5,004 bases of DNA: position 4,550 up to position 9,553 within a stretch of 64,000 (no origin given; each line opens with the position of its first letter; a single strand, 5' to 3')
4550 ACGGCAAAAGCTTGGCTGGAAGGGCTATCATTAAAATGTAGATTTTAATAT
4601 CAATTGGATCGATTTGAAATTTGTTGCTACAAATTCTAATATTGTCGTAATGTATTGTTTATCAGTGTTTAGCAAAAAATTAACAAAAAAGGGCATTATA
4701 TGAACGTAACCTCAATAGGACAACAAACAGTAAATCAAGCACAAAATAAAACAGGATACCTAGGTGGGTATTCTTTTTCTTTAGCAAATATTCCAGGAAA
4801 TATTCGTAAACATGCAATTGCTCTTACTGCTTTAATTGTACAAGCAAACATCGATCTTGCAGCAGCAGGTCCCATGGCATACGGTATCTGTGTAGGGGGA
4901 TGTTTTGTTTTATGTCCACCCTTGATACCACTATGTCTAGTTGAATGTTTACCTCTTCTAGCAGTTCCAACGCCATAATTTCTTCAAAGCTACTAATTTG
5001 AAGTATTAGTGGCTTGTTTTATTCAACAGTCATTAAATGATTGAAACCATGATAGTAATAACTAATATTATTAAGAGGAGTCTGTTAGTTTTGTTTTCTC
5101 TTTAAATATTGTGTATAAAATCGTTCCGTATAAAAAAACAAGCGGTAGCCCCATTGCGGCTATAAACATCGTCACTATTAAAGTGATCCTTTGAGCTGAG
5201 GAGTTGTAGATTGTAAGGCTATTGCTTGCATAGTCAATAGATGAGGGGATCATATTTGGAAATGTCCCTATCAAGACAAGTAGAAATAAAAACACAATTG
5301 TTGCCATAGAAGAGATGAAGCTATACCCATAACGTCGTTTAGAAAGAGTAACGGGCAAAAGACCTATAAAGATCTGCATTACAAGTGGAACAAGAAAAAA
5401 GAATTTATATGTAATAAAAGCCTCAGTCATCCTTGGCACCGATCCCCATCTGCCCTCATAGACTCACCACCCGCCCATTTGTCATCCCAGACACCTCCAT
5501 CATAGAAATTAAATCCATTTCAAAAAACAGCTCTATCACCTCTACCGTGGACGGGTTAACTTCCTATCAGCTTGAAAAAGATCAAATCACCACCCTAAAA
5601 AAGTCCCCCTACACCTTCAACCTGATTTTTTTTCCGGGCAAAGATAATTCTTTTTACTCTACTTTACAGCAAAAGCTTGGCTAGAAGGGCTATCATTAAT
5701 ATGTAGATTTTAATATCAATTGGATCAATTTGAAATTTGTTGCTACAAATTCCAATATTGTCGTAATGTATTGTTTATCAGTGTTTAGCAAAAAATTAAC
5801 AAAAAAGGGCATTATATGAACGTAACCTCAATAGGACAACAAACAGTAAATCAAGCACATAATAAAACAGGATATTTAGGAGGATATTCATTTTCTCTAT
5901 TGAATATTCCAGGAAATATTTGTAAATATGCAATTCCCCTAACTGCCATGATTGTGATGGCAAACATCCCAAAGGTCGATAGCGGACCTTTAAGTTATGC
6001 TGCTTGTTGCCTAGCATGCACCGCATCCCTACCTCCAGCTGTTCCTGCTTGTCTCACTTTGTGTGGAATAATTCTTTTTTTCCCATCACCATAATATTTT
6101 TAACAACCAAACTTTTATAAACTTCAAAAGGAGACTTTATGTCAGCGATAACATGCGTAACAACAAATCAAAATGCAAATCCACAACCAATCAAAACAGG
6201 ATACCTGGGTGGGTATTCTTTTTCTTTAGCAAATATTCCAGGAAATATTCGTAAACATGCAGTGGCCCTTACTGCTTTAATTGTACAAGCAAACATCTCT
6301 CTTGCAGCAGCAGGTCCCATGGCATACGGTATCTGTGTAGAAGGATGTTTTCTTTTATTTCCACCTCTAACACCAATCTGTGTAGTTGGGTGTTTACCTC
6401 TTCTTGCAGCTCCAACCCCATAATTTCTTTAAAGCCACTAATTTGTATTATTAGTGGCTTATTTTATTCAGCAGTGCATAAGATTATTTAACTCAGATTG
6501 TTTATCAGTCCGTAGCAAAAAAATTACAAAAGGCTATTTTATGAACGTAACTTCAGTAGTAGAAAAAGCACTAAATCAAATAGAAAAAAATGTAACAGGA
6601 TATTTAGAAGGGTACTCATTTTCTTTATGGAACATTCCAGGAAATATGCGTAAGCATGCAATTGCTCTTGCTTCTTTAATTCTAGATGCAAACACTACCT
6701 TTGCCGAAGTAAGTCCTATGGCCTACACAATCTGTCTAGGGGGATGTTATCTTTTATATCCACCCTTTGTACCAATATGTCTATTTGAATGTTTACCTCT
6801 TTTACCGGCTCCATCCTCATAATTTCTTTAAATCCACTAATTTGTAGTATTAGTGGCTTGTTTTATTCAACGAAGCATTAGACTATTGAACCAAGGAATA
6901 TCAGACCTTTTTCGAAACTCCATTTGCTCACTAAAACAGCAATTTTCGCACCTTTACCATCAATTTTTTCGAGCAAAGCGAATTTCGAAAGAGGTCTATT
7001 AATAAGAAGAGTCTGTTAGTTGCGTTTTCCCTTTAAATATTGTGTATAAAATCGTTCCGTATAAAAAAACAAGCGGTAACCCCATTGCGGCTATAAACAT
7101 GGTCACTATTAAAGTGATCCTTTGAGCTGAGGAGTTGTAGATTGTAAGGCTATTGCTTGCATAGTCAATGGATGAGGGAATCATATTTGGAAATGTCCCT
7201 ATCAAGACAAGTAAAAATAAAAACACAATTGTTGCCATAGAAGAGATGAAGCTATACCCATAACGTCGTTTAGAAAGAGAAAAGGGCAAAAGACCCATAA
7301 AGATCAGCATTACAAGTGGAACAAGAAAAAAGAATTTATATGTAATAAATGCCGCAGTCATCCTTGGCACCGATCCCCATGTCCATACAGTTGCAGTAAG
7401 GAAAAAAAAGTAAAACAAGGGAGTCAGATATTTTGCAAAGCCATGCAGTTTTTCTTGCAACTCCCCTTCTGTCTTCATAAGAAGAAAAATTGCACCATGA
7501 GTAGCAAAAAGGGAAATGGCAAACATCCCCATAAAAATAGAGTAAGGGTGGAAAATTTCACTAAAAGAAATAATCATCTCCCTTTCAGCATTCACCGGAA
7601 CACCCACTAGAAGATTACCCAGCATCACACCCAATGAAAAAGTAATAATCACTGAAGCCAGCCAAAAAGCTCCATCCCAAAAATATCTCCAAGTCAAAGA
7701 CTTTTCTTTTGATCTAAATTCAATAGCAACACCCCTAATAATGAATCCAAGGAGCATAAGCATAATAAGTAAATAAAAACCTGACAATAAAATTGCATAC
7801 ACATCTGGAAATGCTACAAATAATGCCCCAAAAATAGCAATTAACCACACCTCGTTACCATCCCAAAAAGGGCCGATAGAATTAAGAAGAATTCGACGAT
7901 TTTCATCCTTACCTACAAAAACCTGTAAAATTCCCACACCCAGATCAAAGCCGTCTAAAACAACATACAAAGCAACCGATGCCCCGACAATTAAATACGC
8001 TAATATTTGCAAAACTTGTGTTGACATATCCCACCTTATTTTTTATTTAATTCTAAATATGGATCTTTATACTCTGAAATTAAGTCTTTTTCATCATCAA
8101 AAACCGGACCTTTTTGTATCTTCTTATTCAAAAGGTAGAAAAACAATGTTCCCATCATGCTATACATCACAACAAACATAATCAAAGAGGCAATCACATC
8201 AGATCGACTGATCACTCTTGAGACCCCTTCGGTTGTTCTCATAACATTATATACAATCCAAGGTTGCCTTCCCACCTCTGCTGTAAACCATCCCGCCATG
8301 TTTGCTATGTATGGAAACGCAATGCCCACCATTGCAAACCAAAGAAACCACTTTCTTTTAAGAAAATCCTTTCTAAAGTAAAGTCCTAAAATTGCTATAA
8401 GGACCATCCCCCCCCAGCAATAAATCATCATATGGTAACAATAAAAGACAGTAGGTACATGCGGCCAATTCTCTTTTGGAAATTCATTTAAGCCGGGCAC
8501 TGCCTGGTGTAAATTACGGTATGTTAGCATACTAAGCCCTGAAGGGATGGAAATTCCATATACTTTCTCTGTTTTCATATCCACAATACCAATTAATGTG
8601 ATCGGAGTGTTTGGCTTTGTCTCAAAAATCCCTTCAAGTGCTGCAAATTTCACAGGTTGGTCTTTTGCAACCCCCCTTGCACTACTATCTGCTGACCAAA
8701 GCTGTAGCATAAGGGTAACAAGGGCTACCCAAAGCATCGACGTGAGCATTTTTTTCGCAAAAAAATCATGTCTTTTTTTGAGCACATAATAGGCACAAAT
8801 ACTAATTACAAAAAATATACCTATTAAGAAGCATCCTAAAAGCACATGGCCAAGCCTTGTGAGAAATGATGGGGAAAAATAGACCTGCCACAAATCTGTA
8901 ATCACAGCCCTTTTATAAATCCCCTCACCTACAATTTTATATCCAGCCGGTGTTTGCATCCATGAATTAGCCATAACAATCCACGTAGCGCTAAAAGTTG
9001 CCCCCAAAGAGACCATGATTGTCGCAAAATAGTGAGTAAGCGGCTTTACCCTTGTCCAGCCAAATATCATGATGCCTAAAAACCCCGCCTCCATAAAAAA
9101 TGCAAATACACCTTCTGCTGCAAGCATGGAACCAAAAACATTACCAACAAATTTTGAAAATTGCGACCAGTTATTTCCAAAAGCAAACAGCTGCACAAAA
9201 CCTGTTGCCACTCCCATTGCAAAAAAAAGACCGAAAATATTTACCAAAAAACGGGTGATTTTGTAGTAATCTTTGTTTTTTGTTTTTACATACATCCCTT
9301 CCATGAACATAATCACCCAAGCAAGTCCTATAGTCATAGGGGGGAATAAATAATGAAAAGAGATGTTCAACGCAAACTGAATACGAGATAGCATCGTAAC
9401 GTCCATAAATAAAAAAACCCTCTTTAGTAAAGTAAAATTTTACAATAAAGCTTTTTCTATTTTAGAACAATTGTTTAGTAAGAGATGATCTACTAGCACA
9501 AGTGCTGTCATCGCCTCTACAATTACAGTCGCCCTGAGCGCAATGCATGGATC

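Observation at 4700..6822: Four-member family of ~93-aa proteins with an invariant twin CX3C motif in a hydrophobic tail, with no family I can name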

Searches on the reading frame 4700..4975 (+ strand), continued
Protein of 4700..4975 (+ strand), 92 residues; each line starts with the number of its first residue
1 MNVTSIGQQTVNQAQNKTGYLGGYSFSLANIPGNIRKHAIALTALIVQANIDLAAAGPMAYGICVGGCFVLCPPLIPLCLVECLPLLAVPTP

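Call 90: find_encoding_contigs(protein=P0129, flank=7000, max_places=1)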
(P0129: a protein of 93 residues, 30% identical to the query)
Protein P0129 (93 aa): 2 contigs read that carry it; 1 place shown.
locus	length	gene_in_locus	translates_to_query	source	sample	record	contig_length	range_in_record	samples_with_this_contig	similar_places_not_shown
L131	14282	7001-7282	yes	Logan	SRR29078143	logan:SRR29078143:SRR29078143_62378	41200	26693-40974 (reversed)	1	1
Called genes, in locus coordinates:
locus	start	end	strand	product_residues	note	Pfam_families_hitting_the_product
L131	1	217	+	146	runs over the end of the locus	?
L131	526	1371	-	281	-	-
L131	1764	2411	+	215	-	-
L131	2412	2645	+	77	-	-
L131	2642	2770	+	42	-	-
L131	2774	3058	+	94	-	-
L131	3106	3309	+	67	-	-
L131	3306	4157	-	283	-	PF09588:YqaJ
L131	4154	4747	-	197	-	PF04404:ERF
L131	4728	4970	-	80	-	-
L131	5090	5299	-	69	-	-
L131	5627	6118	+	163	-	PF05866:RusA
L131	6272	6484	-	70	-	-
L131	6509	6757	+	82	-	-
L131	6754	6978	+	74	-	-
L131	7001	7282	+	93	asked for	-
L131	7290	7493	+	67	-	-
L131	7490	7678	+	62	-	-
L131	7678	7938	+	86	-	-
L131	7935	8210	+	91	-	-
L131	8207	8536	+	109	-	-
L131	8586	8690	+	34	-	-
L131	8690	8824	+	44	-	-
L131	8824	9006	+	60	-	-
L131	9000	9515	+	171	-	-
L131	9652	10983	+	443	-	PF03237:Terminase_6N, PF04466:Terminase_3, PF17289:Terminase_6C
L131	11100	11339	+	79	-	PF04448:DUF551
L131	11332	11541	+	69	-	PF04448:DUF551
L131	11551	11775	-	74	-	-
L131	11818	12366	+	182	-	PF13392:HNH_3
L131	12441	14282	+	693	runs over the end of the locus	PF16510:P22_portal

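Call 91: find_encoding_contigs(protein=P0096, flank=7000, max_places=1)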
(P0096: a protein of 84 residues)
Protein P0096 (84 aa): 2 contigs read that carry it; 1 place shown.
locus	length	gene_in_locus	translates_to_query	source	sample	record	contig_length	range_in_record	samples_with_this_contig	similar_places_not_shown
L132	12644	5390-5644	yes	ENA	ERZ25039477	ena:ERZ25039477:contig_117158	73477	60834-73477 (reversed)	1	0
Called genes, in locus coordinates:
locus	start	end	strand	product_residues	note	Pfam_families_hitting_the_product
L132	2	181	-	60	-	?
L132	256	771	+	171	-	-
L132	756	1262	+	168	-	-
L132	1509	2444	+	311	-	PF01209:Ubie_methyltran (weak), PF13847:Methyltransf_31, PF08241:Methyltransf_11 (weak), PF08242:Methyltransf_12 (faint), PF13649:Methyltransf_25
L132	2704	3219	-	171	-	PF13737:DDE_Tnp_1_5, PF01609:DDE_Tnp_1 (weak)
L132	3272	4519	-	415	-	PF00078:RVT_1, PF00680:RdRP_1 (weak), PF08388:GIIM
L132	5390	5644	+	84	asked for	-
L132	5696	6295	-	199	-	-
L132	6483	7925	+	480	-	PF02493:MORN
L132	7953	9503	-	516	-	PF13175:AAA_15, PF13476:AAA_23 (weak), PF02463:SMC_N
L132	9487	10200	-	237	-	PF01351:RNase_HII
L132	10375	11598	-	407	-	PF02470:MlaD, PF28544:Helical_needle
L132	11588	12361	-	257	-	PF00005:ABC_tran, PF13304:AAA_21 (faint)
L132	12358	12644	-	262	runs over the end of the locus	PF02405:MlaE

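Call 92: search_protein_families(library=phrogs, proteins=[L131:6509-6754:+, L131:6754-6975:+, L131:7290-7490:+, L131:7490-7675:+, L131:7678-7935:+, L131:7935-8207:+, L131:8207-8533:+, L131:8824-9003:+, L131:9000-9512:+, L131:5627-6115:+], max_evalue=0.01)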
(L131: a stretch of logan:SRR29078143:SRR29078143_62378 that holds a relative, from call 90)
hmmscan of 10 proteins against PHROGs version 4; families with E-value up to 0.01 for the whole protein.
L131:6509-6754:+ (82 aa): 0 families

L131:6754-6975:+ (74 aa): 1 family
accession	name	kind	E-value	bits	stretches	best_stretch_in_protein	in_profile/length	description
phrog_28283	-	unknown function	0.0049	18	1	5-60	7-62/110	-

L131:7290-7490:+ (67 aa): 0 families

L131:7490-7675:+ (62 aa): 1 family
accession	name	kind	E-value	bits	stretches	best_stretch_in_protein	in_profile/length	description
phrog_8574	-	unknown function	0.0012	19.7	0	6-32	5-30/47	-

L131:7678-7935:+ (86 aa): 0 families

L131:7935-8207:+ (91 aa): 0 families

L131:8207-8533:+ (109 aa): 0 families

L131:8824-9003:+ (60 aa): 0 families

L131:9000-9512:+ (171 aa): 0 families

L131:5627-6115:+ (163 aa): 4 families
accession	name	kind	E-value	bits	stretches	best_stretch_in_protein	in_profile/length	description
phrog_140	-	DNA, RNA and nucleotide metabolism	2.4e-33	116.6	1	15-156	31-172/219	RusA-like Holliday junction resolvase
phrog_24390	-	unknown function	2.4e-07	32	1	103-154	9-60/62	-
phrog_3055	-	DNA, RNA and nucleotide metabolism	0.00052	20.4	1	71-141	134-197/233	RusA-like Holliday junction resolvase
phrog_34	-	DNA, RNA and nucleotide metabolism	0.0024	18.6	1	104-154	142-196/259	RusA-like Holliday junction resolvase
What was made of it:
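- No endolysin was recognised nearby (call 92).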

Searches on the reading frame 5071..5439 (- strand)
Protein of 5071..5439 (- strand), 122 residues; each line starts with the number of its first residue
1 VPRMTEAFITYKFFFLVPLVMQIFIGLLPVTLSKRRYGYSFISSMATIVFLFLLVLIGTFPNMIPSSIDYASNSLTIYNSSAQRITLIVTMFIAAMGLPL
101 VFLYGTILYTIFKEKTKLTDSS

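Call 86: search_protein_families(library=pfam, proteins=[window:5071-5439:-], max_evalue=0.001)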
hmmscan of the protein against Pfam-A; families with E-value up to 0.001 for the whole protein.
window:5071-5439:- (122 aa): 1 family
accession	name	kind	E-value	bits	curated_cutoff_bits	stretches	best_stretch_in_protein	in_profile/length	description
PF02322.20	Cyt_bd_oxida_II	-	1.5e-13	51.3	35.6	1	14-112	214-302/302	Cytochrome bd terminal oxidase subunit II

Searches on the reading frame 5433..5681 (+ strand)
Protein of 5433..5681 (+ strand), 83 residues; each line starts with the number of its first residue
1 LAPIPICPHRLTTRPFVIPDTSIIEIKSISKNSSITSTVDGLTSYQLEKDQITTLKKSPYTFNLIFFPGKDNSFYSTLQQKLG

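Call 86: search_protein_families(library=pfam, proteins=[window:5433-5681:+], max_evalue=0.001)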
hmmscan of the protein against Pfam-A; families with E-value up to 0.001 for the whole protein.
window:5433-5681:+ (83 aa): 1 family
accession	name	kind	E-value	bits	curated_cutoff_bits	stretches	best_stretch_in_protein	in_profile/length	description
PF20143.4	NAD_kinase_C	-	5.4e-08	33.1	23.7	1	4-65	64-124/126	ATP-NAD kinase C-terminal domain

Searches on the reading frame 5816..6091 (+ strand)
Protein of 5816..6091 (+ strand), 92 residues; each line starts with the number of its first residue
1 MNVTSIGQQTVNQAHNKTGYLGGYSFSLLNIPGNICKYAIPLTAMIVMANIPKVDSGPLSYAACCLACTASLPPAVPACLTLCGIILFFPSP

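Call 4: search_protein_families(library=pfam, proteins=[window:5816-6091:+], max_evalue=10)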
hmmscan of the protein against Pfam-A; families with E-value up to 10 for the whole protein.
window:5816-6091:+ (92 aa): 1 family
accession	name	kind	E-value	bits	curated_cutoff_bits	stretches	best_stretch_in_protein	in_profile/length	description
PF17447.7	YkpC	-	0.24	11.7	27.7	1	21-33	19-31/42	Uncharacterized YkpC-like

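Call 5: search_protein_families(library=ncbifam, proteins=[window:5816-6091:+], max_evalue=10)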
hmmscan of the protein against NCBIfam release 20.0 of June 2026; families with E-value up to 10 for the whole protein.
window:5816-6091:+ (92 aa): 0 families

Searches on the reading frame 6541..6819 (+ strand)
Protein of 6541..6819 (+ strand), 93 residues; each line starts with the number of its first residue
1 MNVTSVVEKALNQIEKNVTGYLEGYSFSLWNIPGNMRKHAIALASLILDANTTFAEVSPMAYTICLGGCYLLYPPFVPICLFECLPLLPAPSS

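Call 4: search_protein_families(library=pfam, proteins=[window:6541-6819:+], max_evalue=10)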
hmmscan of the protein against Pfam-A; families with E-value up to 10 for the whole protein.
window:6541-6819:+ (93 aa): 1 family
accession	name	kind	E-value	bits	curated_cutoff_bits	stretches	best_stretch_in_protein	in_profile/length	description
PF22791.1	DUF7011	-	0.17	11.7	27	1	25-35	17-27/48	Domain of unknown function (DUF7011)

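Call 5: search_protein_families(library=ncbifam, proteins=[window:6541-6819:+], max_evalue=10)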
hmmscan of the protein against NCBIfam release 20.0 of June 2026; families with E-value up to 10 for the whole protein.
window:6541-6819:+ (93 aa): 0 families

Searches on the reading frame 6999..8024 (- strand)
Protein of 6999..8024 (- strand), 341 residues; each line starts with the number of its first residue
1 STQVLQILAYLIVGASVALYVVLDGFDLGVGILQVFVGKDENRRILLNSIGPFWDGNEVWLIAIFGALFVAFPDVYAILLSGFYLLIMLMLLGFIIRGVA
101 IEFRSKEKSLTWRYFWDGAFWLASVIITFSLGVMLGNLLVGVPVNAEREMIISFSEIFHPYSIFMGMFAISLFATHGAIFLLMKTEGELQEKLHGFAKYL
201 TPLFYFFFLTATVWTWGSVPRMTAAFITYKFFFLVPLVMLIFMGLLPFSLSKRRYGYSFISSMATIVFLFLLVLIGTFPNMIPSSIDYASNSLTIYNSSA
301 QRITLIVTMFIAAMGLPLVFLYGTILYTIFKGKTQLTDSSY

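Call 49: find_related_loci(query=window:6999-8024:-, collection=genome_contigs, flank=6000)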
Query window:6999-8024:- (341 aa) in genome_contigs; peptide patterns used: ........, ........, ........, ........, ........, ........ (x = any residue, [..] = any of these).
599 stretches matched a pattern (row limit reached: there are more); 491 encode a relative of the query (tblastn E <= 1e-3); the best 80 are kept; 80 distinct loci.
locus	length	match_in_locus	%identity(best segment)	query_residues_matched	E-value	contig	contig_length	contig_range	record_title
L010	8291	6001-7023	81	1-341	0e+0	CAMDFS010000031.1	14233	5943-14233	MAG: Chlamydia trachomatis isolate MiH-16apr19-145 genome assembly, contig: MiH-16apr19-C8308, whole genome shotgun sequ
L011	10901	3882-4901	79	2-341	0e+0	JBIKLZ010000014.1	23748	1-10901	MAG: Chlamydiia bacterium isolate ME2014-08-29_3300036719_group5_bin126 Rohwer_bin1210_scaffold_1725_c1, whole genome sh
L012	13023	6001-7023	70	1-341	2e-146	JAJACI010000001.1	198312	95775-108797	MAG: Chlamydiia bacterium isolate P_S1_9 SP1CHLAM9_1, whole genome shotgun sequence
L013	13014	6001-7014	47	4-341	2e-101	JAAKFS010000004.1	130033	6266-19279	MAG: Chlamydiae bacterium isolate KR126_chlam_1 KR126chlam1_4, whole genome shotgun sequence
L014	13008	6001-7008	47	5-341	5e-94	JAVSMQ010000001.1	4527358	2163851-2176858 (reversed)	MAG: Candidatus Kapaibacterium sp. isolate NRBC_bin_5 Kapabacteria_MAG, whole genome shotgun sequence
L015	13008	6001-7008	44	5-341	5e-90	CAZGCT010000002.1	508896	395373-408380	MAG TPA_asm: uncultured Hyphomicrobiales bacterium isolate binchicken_co40_53 genome assembly, contig: NODE_10_length_50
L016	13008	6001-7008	45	5-341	7e-89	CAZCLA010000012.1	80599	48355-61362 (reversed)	MAG TPA_asm: uncultured Melioribacteraceae bacterium isolate SRP193661_co1_207 genome assembly, contig: NODE_358_length_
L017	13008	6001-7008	46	5-341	9e-89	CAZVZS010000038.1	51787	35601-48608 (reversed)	MAG TPA_asm: uncultured Leptospiraceae bacterium isolate SRP090828_co2_25 genome assembly, contig: NODE_247_length_51787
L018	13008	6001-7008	45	5-341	2e-88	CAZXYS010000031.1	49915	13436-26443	MAG TPA_asm: uncultured Hyphomicrobiales bacterium isolate SRP141376_co1_372 genome assembly, contig: NODE_1732_length_4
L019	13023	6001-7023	45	1-341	2e-88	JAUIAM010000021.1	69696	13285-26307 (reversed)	MAG: Verrucomicrobiia bacterium isolate 5_bin.45 NODE_525_length_69696_cov_1.911484, whole genome shotgun sequence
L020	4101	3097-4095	46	10-341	6e-88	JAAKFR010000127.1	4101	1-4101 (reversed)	MAG: Chlamydiae bacterium isolate K940_chlam_9 K940chlam9_127, whole genome shotgun sequence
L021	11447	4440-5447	43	5-341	1e-87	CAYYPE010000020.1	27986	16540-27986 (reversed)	MAG TPA_asm: uncultured Hyphomicrobiales bacterium isolate binchicken_co58_170 genome assembly, contig: NODE_1336_length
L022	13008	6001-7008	44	5-341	1e-87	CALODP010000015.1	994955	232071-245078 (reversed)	MAG: uncultured Ignavibacteriales bacterium isolate LOGT_bin.0028 genome assembly, contig: contig_21462, whole genome sh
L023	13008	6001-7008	44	5-341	1e-87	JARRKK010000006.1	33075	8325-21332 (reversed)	MAG: Ignavibacteriaceae bacterium isolate Spart_044_MAG scaffold_424, whole genome shotgun sequence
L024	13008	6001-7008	46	5-341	3e-87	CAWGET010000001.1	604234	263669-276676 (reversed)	MAG: uncultured Melioribacteraceae bacterium isolate MFD01721.bin.1.80 genome assembly, contig: contig_17749, whole geno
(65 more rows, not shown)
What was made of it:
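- Tried and rejected: I used the second scan on CydB instead, to obtain taxonomy and synteny (call 49).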

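Call 86: search_protein_families(library=pfam, proteins=[window:6999-8024:-, L010:7457-8188:-], max_evalue=0.001)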
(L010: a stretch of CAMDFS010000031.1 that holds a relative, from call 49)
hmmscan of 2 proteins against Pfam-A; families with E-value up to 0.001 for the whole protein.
window:6999-8024:- (341 aa): 1 family
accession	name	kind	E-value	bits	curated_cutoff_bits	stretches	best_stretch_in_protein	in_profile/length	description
PF02322.20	Cyt_bd_oxida_II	-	2.3e-90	303.4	35.6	1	5-330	1-302/302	Cytochrome bd terminal oxidase subunit II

L010:7457-8188:- (243 aa): 0 families

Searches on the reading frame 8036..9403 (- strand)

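Call 86: search_protein_families(library=pfam, proteins=[window:8036-9403:-], max_evalue=0.001)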
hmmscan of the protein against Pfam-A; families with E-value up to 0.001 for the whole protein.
window:8036-9403:- (455 aa): 1 family
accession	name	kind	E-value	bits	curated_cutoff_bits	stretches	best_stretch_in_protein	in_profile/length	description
PF01654.22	Cyt_bd_oxida_I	-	6.7e-156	519.5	26.2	1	5-433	1-418/418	Cytochrome bd terminal oxidase subunit I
